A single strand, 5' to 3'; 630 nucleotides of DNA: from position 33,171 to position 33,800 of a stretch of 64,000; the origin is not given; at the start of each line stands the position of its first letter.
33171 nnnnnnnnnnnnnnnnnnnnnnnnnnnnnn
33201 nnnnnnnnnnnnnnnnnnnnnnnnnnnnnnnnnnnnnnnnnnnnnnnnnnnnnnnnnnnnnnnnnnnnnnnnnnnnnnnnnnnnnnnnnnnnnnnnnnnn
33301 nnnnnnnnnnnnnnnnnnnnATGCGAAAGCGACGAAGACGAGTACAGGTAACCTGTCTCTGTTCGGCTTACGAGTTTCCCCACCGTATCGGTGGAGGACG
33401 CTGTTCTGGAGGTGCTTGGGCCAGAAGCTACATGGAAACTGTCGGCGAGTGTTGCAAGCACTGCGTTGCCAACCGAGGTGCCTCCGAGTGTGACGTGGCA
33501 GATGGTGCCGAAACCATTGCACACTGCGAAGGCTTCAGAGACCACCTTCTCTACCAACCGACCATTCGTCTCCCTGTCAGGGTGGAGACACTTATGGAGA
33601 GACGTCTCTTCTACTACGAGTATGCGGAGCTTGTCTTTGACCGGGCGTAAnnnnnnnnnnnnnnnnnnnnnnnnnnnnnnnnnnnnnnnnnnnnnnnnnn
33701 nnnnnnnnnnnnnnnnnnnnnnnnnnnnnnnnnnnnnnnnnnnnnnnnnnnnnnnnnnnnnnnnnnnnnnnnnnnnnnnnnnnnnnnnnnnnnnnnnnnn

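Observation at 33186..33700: GC-rich anomalous segment directly 3' of tRNA-Glu: a basic Cys-rich ORF (or ncRNA) terminated by a perfect intrinsic terminator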

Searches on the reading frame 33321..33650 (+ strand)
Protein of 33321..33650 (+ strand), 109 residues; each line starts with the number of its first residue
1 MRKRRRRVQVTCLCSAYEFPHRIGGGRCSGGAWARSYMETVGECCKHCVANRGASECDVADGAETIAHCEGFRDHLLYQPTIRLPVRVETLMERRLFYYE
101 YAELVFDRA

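Call 7: search_protein_families(library=pfam, proteins=[window:33321-33650:+], max_evalue=1)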
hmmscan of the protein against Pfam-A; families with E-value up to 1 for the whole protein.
window:33321-33650:+ (109 aa): 0 families

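Call 9: find_homologous_proteins(query=window:33321-33650:+, max_evalue=0.01)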
Query window:33321-33650:+ (109 aa): 7 proteins with E <= 0.01 among 10 candidates.
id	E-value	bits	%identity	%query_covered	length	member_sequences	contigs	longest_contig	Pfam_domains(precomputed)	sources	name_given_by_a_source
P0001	4.8e-70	251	100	100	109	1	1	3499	-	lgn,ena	-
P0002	4.5e-46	174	79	87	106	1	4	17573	-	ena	-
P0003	5.7e-46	173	76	89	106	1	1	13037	-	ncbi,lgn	ncbi:MAG: hypothetical protein WBL19_01130 [Minisyncoccia bacterium]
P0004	3.1e-42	161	67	93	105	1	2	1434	-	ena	-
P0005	3.3e-41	158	68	89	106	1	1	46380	-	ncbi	-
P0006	2.7e-27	113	64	73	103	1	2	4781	-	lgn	-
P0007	4.5e-24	103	58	85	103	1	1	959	-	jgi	-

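Call 13: search_protein_families(library=phrogs, alignment_id=A1, max_evalue=1)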
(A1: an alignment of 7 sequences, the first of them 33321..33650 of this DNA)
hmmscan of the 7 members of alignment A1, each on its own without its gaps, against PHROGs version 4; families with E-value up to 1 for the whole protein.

A. member 1, window:33321-33650:+ (109 aa): 1 family
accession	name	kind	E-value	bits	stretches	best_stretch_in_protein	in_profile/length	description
phrog_5016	-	unknown function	6.9e-18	65.3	1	3-78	2-74/79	-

B. families by the number of members that match (of 7 scanned): 3 families
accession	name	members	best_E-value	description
phrog_5016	-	7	7.6e-20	-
phrog_17384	-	1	0.23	-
phrog_9050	-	1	0.49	-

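Call 14: search_solved_structures(query=A1, max_evalue=10)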
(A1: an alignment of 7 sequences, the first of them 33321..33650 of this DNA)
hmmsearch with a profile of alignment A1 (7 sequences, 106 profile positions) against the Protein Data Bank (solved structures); distinct sequences matched with E-value up to 10: 1.
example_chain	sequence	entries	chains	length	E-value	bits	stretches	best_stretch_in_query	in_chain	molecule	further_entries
2zpr_A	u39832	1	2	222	0.87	12.9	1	12-79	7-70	Anionic trypsin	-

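Call 15: find_encoding_contigs(protein=P0002, flank=6000, max_places=4)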
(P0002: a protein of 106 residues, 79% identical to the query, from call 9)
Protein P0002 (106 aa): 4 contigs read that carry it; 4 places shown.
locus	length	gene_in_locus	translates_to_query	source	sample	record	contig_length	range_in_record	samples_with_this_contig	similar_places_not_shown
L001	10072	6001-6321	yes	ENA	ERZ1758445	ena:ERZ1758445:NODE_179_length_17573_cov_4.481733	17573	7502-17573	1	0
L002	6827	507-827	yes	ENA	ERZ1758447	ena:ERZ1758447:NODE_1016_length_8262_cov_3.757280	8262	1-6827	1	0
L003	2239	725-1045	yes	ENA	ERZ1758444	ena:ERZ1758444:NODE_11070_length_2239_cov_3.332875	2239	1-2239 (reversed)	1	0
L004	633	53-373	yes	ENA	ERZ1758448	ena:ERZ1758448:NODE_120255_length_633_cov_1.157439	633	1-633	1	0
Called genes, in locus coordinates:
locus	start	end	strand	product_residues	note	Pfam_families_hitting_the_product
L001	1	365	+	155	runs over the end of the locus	PF09424:YqeY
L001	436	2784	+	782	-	PF02867:Ribonuc_red_lgC (faint), PF03477:ATP-cone, PF17975:RNR_Alpha, PF21995:RNR-II_ins_dom (weak)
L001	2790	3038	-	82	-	PF01035:DNA_binding_1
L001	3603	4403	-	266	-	PF05675:DUF817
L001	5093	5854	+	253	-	-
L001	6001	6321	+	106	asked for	-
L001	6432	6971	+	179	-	-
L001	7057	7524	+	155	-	PF01467:CTP_transf_like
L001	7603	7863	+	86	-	-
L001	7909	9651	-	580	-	PF03717:PBP_dimer (faint), PF00905:Transpeptidase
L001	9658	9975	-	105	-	-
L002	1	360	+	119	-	?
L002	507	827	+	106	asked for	-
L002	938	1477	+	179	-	-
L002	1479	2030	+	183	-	PF01467:CTP_transf_like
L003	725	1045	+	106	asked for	-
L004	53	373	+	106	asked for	-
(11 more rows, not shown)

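Call 16: find_encoding_contigs(protein=P0005, flank=6000, max_places=3)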
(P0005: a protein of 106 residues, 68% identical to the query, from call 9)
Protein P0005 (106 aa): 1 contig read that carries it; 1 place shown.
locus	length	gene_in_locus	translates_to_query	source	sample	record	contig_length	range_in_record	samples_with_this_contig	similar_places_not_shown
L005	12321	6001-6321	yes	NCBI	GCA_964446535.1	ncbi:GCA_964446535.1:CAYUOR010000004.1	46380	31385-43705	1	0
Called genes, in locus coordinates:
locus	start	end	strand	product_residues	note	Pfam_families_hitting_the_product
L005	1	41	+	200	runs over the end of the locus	PF21176:RecR_HhH, PF13662:Toprim_4, PF01751:Toprim (weak), PF21175:RecR_C (weak)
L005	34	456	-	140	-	PF00829:Ribosomal_L21p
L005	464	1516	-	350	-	PF02646:RmuC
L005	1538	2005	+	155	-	PF09424:YqeY, PF02637:GatB_Yqey (faint)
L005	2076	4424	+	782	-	PF03477:ATP-cone, PF17975:RNR_Alpha, PF21995:RNR-II_ins_dom (weak), PF02867:Ribonuc_red_lgC (faint)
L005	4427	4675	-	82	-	PF01035:DNA_binding_1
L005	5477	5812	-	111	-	-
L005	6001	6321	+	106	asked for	-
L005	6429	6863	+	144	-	-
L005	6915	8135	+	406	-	PF07731:Cu-oxidase_2 (weak), PF07732:Cu-oxidase_3, PF13473:Cupredoxin_1 (faint)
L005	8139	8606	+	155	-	PF01467:CTP_transf_like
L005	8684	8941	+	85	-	-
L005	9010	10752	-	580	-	PF03717:PBP_dimer (weak), PF00905:Transpeptidase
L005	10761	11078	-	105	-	-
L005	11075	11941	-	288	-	PF01728:FtsJ (weak), PF01795:Methyltransf_5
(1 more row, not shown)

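Call 17: find_encoding_contigs(protein=P0003, flank=6000, max_places=3)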
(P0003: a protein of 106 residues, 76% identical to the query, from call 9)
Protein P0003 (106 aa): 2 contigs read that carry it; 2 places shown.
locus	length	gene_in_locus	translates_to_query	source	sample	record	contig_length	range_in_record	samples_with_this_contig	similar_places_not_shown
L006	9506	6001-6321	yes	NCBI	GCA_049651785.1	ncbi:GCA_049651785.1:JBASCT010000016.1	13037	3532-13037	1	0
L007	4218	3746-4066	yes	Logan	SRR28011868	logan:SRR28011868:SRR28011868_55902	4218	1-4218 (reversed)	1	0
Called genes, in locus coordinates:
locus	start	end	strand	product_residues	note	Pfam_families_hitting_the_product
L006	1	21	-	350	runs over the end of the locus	PF02646:RmuC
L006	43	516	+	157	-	PF09424:YqeY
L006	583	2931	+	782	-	PF03477:ATP-cone, PF17975:RNR_Alpha, PF21995:RNR-II_ins_dom (faint), PF02867:Ribonuc_red_lgC (faint)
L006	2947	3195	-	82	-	PF01035:DNA_binding_1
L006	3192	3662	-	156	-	PF09900:DUF2127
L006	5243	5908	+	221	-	PF03006:HlyIII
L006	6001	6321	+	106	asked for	-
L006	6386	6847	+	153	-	PF01467:CTP_transf_like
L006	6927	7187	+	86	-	-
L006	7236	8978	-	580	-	PF00905:Transpeptidase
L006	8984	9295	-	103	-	-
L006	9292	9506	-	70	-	PF01795:Methyltransf_5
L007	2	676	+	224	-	?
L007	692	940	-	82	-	PF01035:DNA_binding_1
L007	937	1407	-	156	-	PF09900:DUF2127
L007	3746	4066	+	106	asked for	-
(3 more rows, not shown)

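Call 19: search_protein_representatives(alignment_id=A1)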
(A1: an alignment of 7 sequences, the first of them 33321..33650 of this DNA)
Query: 7 sequences, 106 profile positions. Proteins with E-value up to 0.001 (for the whole library): 245; up to 1e-10: 93; up to 1e-30: 4. The best 150 are listed.
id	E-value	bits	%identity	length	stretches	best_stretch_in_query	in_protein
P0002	4.0e-52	190.8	-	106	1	2-102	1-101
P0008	1.7e-34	134.1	-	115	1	2-96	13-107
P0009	1.6e-32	127.8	-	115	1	3-95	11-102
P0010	8.2e-31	122.3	-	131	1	2-93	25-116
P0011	5.1e-29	116.5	-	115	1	1-96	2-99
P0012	5.7e-29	116.4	-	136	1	3-100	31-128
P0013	1.3e-27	111.9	-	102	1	2-87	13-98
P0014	4.1e-27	110.4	-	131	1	2-88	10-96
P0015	6.2e-27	109.8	-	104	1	3-91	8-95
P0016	1.7e-26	108.4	-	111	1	3-94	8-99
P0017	9.8e-26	106.0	-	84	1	4-84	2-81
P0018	3.3e-25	104.3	-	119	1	4-90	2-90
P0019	3.2e-24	101.1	-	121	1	2-84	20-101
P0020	4.2e-24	100.7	-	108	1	3-95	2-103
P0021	4.8e-23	97.3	-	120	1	2-100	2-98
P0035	1.0e-19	86.6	-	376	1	4-89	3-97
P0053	7.8e-17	77.4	-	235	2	9-74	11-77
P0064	3.8e-14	68.7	-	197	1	6-77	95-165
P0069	1.3e-13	67.0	-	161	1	7-72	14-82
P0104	4.5e-10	55.6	-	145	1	7-77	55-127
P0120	1.6e-08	50.6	-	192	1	9-96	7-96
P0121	1.8e-08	50.5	-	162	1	6-74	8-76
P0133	8.4e-08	48.3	-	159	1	9-70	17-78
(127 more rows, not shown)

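Call 22: search_dna_similar(query=window:33321-33650:+, collection=phages, mode=protein, max_evalue=0.001, max_rows=40)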
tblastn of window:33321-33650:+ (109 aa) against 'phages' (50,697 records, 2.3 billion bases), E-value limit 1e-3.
Records with a match: 520; places in all: 524; records where one place covers at least 80% of the query: 104.
Best place of each record, by identity: 60-80% 11; <60% 509.
By first word of the organism name: Klebsiella 354; Pseudomonas 52; Escherichia 30; Salmonella 20; Citrobacter 18; Serratia 15; Bordetella 7; Cronobacter 5; Enterobacter 4; Phage 3; and 10 more.
By host as written in the record: Klebsiella pneumoniae 169; - 72; Pseudomonas aeruginosa PAO1 22; Pseudomonas aeruginosa 17; Citrobacter freundii 13; Serratia marcescens 12; Bordetella bronchiseptica ATCC 10580 7; Escherichia coli 6; and 120 more.
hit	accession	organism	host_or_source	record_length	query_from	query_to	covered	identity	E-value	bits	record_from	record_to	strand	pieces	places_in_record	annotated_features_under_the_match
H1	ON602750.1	Klebsiella phage VLCpiD7b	Klebsiella pneumoniae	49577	1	104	95%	36.8%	8e-6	48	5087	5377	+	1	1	hypothetical protein (x3)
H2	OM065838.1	Klebsiella phage vB_KpnS-KLPN3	Klebsiella pneumoniae L4-FAA5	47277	1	107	98%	34.3%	9e-6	48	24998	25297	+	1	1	record has no annotation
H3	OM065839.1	Klebsiella phage vB_KpnS-KLPN4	Klebsiella pneumoniae L4-FAA5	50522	1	107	98%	34.3%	9e-6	48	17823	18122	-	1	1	record has no annotation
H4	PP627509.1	Klebsiella phage MKP-1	Klebsiella pneumoniae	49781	1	97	89%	37.8%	2e-5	47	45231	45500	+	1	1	hypothetical protein (x3)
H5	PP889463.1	Klebsiella phage phi1_146008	Klebsiella pneumoniae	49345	1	91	83%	38.0%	2e-7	53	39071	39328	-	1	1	hypothetical protein (x3)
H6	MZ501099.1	Escherichia phage PaulSarasin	Escherichia coli K-12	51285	7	91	78%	40.7%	5e-7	52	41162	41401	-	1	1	hypothetical protein (x2)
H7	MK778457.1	Escherichia phage vB_EcoS_W011D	sewage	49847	7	91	78%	40.7%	8e-7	51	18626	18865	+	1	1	hypothetical protein (x2)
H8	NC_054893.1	Escherichia phage vB_EcoS_W011D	sewage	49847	7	91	78%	40.7%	8e-7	51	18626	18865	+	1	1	hypothetical protein (x2)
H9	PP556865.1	Klebsiella phage vB_KM5a1-KLB26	Klebsiella sp. M5a1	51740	1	85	78%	40.7%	4e-6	49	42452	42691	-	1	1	hypothetical protein (x2) | ribosome_binding_site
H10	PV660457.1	Escherichia phage LF82-19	Escherichia coli LF82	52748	3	85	76%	41.7%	4e-8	55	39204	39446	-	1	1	hypothetical protein (x2)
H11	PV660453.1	Escherichia phage LF82-10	Escherichia coli LF82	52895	3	85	76%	41.7%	4e-8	55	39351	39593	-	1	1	hypothetical protein (x2)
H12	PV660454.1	Escherichia phage LF82-11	Escherichia coli LF82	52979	3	85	76%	41.7%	4e-8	55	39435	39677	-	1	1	hypothetical protein (x2)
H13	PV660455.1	Escherichia phage LF82-12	Escherichia coli LF82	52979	3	85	76%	41.7%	4e-8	55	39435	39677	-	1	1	hypothetical protein (x2)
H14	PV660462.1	Escherichia phage LF82-40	Escherichia coli LF82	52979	3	85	76%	41.7%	4e-8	55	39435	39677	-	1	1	hypothetical protein (x2)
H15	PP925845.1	Escherichia phage BananaBelafonte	Escherichia coli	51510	6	85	73%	43.2%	5e-7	52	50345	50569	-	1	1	hypothetical protein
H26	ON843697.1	Pseudomonas phage Motto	Pseudomonas aeruginosa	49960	2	84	76%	40.5%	3e-6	49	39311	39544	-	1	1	hypothetical protein (x2) | ribosome_binding_site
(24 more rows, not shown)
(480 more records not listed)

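Call 23: search_protein_families(library=pfam, proteins=[P0035, P0053, P0064, P0120, P0069, P0121, P0104, P0133, P0012, P0010], max_evalue=0.1)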
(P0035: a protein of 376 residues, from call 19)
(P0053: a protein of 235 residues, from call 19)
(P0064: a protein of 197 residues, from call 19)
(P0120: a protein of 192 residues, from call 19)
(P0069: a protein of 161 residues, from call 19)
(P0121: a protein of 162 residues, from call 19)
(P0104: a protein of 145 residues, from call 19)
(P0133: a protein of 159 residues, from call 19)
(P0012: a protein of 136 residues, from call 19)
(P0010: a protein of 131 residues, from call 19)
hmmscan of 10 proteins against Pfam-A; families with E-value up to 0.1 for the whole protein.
P0035 (376 aa): 2 families
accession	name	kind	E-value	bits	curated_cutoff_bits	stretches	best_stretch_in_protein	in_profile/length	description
PF04492.19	Phage_rep_O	-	9.2e-06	26.5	28.7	1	95-150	28-83/95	Bacteriophage replication protein O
PF11800.13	RP-C_C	-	0.015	16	32.6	1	257-290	61-92/102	Replication protein C C-terminal region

P0053 (235 aa): 1 family
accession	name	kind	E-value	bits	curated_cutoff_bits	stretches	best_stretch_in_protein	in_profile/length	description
PF07980.17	SusD_RagB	-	0.076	13.1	23.1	0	50-107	171-221/297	SusD family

P0064 (197 aa): 0 families

P0120 (192 aa): 0 families

P0069 (161 aa): 0 families

P0121 (162 aa): 0 families

P0104 (145 aa): 2 families
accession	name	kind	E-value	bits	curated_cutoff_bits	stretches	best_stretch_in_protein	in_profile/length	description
PF23004.2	PHDvar_NSD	-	0.0093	16.4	27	1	9-35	1-26/47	Histone-lysine N-methyltransferase NSD-like, variant PHD zinc finger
PF00130.28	C1_1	-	0.047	14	26.5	1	7-35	12-41/53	Phorbol esters/diacylglycerol binding domain (C1 domain)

P0133 (159 aa): 1 family
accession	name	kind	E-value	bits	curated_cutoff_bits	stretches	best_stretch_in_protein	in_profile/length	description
PF21408.2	MTR4-like_stalk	-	0.03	15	24.2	1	101-148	14-61/64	Exosome RNA helicase MTR4-like, stalk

P0012 (136 aa): 0 families

P0010 (131 aa): 0 families

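Call 24: get_annotated_region(hit=H8, flank=6000)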
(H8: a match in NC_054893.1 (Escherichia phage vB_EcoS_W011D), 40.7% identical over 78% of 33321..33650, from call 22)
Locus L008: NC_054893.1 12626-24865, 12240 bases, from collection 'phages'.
description: Escherichia phage vB_EcoS_W011D, complete genome.
organism: Escherichia phage vB_EcoS_W011D (NCBI taxid 2575323)
taxonomy: Viruses; Duplodnaviria; Heunggongvirae; Uroviricota; Caudoviricetes; Drexlerviridae; Tempevirinae; Changchunvirus; Changchunvirus W011D
host: -; source: sewage; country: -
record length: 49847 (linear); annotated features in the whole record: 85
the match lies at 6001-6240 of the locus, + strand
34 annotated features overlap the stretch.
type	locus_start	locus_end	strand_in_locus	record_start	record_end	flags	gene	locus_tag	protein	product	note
CDS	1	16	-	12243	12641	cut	-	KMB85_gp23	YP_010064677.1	hypothetical protein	-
CDS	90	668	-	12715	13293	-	-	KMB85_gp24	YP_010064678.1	deoxynucleoside monophosphate kinase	-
CDS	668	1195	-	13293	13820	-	-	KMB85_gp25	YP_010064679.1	hypothetical protein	-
CDS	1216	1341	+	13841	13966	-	-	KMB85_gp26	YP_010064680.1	hypothetical protein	-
CDS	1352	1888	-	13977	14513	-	-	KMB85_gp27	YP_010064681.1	polynucleotide kinase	-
CDS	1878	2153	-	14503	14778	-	-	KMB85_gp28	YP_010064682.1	hypothetical protein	-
CDS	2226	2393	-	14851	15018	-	-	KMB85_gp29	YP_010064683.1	hypothetical protein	-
CDS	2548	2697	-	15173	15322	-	-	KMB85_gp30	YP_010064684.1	hypothetical protein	-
CDS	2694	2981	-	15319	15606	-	-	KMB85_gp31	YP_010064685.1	hypothetical protein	-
CDS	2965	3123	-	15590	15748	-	-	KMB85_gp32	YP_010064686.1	hypothetical protein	-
CDS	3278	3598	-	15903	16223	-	-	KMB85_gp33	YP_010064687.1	hypothetical protein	-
CDS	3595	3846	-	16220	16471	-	-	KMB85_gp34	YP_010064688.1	putative apolipoprotein N-acyltransferase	-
CDS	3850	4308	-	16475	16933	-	-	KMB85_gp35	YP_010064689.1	hypothetical protein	-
CDS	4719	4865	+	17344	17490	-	-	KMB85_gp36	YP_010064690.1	hypothetical protein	-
CDS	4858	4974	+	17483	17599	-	-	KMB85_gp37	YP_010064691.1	hypothetical protein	-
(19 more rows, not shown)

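Call 25: get_annotated_region(hit=H26, flank=6000)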
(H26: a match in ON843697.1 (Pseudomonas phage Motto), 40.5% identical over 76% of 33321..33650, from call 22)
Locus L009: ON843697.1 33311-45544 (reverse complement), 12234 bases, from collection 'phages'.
description: Pseudomonas phage Motto, complete genome.
organism: Pseudomonas phage Motto (NCBI taxid 2961713)
taxonomy: Viruses; Duplodnaviria; Heunggongvirae; Uroviricota; Caudoviricetes; Drexlerviridae; Tempevirinae
host: Pseudomonas aeruginosa; source: Cooum River water; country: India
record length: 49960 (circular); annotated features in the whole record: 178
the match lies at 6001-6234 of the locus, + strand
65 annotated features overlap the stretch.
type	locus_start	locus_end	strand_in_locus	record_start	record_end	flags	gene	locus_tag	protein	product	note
CDS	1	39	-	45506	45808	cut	-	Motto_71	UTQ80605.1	hypothetical protein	-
regulatory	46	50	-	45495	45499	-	-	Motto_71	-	ribosome_binding_site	-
CDS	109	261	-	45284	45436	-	-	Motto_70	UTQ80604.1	hypothetical protein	-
CDS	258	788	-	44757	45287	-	-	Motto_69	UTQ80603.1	putative morphogenetic protein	-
regulatory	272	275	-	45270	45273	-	-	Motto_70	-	ribosome_binding_site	-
CDS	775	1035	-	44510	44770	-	-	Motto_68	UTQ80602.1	hypothetical protein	-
regulatory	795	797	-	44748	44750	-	-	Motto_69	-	ribosome_binding_site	-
regulatory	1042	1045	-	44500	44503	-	-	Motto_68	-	ribosome_binding_site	-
CDS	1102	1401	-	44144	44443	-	-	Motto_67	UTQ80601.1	hypothetical protein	-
regulatory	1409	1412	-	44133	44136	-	-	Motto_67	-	ribosome_binding_site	-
CDS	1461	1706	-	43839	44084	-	-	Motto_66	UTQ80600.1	hypothetical protein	-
CDS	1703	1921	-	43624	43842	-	-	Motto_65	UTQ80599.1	hypothetical protein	-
regulatory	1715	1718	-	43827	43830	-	-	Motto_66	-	ribosome_binding_site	-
regulatory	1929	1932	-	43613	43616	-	-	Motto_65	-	ribosome_binding_site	-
CDS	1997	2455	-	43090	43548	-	-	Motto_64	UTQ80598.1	hypothetical protein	-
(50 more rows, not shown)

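Call 28: find_homologous_proteins(query=A2, max_evalue=0.001)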
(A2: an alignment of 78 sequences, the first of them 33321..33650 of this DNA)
Query A2 (78 sequences) (109 aa, profile of the alignment): 75 proteins with E <= 0.001 among 253 candidates.
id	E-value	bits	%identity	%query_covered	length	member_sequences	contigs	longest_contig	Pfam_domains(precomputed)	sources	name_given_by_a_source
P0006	1.8e-30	123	64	73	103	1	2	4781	-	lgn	-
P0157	1.9e-30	123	56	81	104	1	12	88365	-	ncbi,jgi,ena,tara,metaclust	tara:strand:+ start:325 stop:639 length:315 start_codon:yes stop_codon:yes gene_type:complete|metacl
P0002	1.3e-29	120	79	87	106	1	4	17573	-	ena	-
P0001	3.3e-29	119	100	100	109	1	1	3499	-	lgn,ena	-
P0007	1.1e-28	117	58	85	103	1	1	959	-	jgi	-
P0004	3.0e-28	116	67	93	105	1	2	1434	-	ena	-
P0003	6.2e-28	115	76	89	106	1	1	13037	-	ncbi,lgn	ncbi:MAG: hypothetical protein WBL19_01130 [Minisyncoccia bacterium]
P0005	1.4e-27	113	68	89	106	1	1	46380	-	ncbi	-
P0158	4.4e-27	112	45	92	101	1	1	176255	-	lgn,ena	-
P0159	7.6e-27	111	51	80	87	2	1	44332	-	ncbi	-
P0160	1.2e-26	110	60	76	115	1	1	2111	-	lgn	-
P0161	1.8e-26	110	47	81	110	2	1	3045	-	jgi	-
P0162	1.1e-25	107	53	89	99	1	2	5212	-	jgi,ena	-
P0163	1.2e-24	104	46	62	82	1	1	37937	-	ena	-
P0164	1.1e-23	101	49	85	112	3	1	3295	-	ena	-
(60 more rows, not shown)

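Call 32: find_encoding_contigs(protein=P0157, flank=8000, max_places=3)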
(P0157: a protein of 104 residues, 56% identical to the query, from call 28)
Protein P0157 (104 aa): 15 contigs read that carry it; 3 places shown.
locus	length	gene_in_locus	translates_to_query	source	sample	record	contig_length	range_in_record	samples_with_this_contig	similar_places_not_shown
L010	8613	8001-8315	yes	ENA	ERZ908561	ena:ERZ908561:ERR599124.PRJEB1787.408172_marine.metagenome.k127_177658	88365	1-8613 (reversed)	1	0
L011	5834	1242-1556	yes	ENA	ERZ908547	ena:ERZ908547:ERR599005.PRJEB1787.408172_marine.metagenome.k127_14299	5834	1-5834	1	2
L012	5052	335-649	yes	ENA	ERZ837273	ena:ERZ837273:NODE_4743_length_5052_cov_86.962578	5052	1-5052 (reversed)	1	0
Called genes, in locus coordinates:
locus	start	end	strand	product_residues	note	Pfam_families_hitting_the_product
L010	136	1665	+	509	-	PF12072:RNase_Y_N, PF00013:KH_1, PF01966:HD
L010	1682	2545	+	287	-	PF00800:PDT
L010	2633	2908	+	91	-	PF00216:Bac_DNA_binding, PF18291:HU-HIG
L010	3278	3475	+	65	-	-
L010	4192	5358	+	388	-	PF00089:Trypsin (weak), PF13365:Trypsin_2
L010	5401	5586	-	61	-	-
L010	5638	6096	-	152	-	-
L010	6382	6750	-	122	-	PF02021:UPF0102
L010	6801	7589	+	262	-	PF00520:Ion_trans, PF07885:Ion_trans_2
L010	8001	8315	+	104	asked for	-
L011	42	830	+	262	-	PF00520:Ion_trans, PF07885:Ion_trans_2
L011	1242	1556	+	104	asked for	-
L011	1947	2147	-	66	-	-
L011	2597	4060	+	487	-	PF01743:PolyA_pol, PF12627:PolyA_pol_RNAbd, PF01966:HD, PF13735:tRNA_NucTran2_2 (weak)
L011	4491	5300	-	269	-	PF03372:Exo_endo_phos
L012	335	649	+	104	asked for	-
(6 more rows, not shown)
